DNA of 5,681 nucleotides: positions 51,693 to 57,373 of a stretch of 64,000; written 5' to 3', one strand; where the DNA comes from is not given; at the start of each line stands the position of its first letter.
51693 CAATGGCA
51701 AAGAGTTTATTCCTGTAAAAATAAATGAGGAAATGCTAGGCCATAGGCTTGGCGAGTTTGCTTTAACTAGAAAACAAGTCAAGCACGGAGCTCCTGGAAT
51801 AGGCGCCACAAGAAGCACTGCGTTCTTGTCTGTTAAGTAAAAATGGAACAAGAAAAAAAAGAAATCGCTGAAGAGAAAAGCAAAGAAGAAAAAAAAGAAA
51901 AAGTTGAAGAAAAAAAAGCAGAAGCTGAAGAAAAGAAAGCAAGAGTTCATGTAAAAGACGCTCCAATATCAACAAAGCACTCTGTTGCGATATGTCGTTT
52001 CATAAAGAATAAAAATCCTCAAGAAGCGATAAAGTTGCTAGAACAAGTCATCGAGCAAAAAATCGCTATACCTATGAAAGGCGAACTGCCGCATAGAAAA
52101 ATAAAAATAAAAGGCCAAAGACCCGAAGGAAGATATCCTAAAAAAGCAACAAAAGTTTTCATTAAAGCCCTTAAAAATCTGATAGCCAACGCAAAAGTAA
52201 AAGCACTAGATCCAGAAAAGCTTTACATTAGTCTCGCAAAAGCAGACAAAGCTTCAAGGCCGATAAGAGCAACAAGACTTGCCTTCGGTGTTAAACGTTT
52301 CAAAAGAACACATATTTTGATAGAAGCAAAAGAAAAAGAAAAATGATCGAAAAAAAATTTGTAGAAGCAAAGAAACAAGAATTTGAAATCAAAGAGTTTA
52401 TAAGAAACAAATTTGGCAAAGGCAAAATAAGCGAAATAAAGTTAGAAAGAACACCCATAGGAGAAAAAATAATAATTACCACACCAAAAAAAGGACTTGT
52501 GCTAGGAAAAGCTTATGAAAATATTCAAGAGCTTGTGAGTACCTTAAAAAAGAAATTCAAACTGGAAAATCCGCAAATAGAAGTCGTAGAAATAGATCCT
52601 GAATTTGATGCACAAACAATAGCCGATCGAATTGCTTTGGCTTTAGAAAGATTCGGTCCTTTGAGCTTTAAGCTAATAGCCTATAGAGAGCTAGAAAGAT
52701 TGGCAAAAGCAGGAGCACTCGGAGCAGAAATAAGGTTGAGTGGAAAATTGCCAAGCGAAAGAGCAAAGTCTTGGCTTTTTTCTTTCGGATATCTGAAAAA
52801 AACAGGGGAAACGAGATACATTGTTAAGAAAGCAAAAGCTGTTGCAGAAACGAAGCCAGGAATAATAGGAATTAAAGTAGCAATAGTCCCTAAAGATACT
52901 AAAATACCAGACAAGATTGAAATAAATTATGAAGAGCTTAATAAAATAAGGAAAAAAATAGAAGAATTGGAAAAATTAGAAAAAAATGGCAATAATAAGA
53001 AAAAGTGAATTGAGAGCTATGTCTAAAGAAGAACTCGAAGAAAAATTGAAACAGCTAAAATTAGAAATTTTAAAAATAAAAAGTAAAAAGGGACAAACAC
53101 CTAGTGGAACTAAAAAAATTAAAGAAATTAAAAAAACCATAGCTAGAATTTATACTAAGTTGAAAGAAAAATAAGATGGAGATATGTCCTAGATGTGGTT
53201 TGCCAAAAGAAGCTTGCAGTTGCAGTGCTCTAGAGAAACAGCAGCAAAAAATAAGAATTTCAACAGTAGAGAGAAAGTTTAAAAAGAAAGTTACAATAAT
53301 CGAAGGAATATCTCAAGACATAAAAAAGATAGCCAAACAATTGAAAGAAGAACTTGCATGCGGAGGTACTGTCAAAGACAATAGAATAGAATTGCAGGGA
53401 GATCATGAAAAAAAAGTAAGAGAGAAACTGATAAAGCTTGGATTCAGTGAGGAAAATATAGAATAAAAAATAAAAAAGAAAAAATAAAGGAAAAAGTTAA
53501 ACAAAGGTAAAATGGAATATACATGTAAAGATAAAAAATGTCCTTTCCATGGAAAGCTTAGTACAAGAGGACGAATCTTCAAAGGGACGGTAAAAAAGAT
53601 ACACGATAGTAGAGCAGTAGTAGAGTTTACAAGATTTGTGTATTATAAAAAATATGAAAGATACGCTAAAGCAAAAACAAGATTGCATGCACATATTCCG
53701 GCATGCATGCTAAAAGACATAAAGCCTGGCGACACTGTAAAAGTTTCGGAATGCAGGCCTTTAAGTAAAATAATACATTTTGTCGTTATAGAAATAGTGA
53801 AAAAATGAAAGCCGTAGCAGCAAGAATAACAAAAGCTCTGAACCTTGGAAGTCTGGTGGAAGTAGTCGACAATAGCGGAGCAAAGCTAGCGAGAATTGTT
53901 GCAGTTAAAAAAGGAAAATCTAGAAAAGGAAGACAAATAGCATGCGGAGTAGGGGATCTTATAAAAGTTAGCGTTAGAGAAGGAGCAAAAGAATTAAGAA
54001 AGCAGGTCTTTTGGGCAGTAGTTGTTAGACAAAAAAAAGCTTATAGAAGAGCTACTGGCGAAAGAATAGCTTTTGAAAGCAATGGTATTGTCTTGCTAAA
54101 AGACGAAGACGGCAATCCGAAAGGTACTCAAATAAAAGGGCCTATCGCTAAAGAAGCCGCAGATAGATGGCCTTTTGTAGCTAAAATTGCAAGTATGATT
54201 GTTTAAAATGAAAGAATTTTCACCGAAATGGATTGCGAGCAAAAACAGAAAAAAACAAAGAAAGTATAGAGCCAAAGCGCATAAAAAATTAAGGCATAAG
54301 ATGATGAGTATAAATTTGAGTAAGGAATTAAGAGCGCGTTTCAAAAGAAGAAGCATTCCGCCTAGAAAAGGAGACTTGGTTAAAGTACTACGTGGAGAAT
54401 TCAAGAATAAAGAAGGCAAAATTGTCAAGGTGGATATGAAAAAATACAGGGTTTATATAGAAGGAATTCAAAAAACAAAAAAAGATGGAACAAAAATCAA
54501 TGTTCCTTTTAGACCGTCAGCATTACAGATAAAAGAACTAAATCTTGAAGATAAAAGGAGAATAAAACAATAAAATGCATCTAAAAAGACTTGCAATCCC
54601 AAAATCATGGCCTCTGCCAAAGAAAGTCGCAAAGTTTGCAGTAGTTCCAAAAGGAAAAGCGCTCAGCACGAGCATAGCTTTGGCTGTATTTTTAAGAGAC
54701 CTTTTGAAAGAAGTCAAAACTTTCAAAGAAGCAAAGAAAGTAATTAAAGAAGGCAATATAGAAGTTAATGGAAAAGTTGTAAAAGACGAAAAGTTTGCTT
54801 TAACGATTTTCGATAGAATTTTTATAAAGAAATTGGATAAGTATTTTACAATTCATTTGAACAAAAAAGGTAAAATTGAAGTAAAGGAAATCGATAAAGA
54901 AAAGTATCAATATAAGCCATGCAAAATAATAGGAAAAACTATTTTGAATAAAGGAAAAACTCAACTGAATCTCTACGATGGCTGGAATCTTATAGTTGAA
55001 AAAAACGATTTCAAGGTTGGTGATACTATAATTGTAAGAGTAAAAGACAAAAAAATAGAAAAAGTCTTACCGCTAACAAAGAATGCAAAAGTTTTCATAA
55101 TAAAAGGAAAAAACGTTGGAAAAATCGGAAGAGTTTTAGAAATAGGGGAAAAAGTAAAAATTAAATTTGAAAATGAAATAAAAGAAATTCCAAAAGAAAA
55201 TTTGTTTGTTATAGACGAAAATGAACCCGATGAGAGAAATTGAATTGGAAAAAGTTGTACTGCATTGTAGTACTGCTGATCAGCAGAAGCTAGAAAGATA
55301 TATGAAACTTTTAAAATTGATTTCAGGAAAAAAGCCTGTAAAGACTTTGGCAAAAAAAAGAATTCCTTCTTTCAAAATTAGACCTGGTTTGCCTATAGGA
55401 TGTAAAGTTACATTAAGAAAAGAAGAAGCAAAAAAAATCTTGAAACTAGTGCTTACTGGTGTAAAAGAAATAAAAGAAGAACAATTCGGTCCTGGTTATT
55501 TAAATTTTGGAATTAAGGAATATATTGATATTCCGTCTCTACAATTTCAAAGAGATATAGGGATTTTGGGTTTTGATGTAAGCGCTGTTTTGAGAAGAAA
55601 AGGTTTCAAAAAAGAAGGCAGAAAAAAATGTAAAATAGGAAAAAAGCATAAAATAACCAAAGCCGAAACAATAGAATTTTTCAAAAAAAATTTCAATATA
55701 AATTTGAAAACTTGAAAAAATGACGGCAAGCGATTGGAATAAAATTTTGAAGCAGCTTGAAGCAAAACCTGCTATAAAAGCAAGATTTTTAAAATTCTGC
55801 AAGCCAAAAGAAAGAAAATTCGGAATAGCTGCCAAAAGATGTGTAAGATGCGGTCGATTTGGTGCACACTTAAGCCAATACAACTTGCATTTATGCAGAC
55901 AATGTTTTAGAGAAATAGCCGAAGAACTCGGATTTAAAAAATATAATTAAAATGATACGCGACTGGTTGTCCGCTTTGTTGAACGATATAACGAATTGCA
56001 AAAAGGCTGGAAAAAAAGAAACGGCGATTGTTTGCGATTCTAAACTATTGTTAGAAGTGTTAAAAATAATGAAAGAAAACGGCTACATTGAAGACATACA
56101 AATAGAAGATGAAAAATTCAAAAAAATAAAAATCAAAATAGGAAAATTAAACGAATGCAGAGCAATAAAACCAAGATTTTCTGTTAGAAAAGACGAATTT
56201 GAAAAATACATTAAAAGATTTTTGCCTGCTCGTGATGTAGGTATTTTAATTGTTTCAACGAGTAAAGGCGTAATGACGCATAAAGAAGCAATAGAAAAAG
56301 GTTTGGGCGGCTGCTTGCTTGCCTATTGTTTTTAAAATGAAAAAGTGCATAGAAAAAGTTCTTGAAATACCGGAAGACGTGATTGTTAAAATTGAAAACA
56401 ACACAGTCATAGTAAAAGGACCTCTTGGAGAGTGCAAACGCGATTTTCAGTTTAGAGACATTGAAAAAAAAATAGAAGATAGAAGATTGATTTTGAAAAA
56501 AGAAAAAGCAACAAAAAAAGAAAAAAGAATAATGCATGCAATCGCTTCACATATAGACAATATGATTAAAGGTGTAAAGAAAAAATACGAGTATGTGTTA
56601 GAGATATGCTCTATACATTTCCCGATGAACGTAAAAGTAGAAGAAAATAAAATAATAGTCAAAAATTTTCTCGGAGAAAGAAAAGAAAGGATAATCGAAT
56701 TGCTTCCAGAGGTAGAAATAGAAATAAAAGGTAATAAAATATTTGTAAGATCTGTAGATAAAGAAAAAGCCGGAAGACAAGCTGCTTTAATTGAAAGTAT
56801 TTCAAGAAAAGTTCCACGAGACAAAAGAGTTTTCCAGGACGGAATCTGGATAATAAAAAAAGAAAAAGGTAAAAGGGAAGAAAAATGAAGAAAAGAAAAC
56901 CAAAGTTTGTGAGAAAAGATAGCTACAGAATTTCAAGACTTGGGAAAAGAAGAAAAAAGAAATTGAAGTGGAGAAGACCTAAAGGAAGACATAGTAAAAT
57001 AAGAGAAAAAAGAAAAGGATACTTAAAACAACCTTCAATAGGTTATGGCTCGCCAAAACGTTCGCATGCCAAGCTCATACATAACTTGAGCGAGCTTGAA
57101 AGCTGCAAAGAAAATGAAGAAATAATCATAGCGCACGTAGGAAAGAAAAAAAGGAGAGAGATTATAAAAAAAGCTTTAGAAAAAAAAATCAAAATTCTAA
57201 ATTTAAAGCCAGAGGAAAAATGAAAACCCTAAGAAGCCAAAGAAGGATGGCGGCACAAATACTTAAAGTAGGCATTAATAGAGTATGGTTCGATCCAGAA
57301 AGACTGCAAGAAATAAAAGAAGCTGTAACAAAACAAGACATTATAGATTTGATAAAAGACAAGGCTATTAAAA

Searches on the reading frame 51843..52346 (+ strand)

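Call 54: search_protein_families(library=pfam, proteins=[window:51843-52346:+], max_evalue=0.001)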
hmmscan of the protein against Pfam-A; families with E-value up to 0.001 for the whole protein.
window:51843-52346:+ (167 aa): 1 family
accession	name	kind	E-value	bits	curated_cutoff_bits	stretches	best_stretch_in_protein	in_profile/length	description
PF00237.24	Ribosomal_L22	-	1.4e-11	44.9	28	1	37-149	3-87/104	Ribosomal protein L22p/L17e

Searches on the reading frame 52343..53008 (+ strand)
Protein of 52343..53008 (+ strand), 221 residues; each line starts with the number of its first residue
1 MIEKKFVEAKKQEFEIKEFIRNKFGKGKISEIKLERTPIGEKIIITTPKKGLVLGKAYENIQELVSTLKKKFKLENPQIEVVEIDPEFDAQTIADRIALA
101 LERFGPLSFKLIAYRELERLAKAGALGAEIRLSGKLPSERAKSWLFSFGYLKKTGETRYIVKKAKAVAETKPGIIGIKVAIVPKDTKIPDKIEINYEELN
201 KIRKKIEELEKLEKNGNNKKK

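Call 54: search_protein_families(library=pfam, proteins=[window:52343-53008:+], max_evalue=0.001)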
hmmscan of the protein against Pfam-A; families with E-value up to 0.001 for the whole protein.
window:52343-53008:+ (221 aa): 2 families
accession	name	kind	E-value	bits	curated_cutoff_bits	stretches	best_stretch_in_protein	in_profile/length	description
PF00189.25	Ribosomal_S3_C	-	2.8e-15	57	34.1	1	107-181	9-83/83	Ribosomal protein S3, C-terminal domain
PF07650.23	KH_2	-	1.4e-08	34.8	22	1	15-84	1-73/78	KH domain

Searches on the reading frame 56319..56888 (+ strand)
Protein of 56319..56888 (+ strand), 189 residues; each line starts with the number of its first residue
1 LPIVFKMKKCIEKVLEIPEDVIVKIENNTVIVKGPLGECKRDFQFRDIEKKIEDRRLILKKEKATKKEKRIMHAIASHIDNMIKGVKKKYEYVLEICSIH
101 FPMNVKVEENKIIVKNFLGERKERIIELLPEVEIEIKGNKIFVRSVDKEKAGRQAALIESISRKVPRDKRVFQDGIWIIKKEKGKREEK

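Call 54: search_protein_families(library=pfam, proteins=[window:56319-56888:+], max_evalue=0.001)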
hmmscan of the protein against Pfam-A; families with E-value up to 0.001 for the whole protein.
window:56319-56888:+ (189 aa): 1 family
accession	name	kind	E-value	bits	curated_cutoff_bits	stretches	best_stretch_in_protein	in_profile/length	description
PF00347.28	Ribosomal_L6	-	3.8e-21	76.1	27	2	101-175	1-80/80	Ribosomal protein L6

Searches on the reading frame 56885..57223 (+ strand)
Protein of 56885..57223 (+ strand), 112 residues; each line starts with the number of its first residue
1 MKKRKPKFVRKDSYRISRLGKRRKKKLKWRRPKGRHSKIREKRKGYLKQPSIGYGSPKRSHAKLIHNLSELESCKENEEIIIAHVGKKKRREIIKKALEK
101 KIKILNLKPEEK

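Call 54: search_protein_families(library=pfam, proteins=[window:56885-57223:+], max_evalue=0.001)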
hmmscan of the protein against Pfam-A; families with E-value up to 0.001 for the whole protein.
window:56885-57223:+ (112 aa): 1 family
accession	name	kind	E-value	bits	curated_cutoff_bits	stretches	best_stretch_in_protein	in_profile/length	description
PF01655.23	Ribosomal_L32e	-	1e-17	64.8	25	1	5-106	1-108/108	Ribosomal protein L32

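Call 55: find_encoding_contigs(protein=window:56885-57223:+, flank=10000, max_places=6)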
Protein window:56885-57223:+ (112 aa): 2 contigs read that carry it; 2 places shown.
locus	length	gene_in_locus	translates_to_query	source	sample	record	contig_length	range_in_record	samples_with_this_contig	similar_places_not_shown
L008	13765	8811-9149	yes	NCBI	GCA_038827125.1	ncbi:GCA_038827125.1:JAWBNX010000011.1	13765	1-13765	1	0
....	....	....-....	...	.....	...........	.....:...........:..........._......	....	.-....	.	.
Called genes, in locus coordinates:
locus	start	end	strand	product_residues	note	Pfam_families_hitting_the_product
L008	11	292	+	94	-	PF18643:RE_BsaWI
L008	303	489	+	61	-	PF18643:RE_BsaWI (weak)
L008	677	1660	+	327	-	PF00297:Ribosomal_L3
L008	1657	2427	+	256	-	PF00573:Ribosomal_L4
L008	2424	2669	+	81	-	PF00276:Ribosomal_L23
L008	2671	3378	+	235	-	PF03947:Ribosomal_L2_C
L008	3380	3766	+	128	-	PF00203:Ribosomal_S19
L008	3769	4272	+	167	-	PF00237:Ribosomal_L22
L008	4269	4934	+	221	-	PF07650:KH_2, PF00189:Ribosomal_S3_C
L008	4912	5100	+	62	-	PF00831:Ribosomal_L29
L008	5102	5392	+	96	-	PF01253:SUI1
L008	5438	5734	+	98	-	PF00366:Ribosomal_S17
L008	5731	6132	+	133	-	PF00238:Ribosomal_L14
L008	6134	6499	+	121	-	PF16906:Ribosomal_L26, PF00467:KOW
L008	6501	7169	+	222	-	PF08071:RS4NT (weak), PF01479:S4 (weak), PF00900:Ribosomal_S4e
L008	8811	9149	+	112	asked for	PF01655:Ribosomal_L32e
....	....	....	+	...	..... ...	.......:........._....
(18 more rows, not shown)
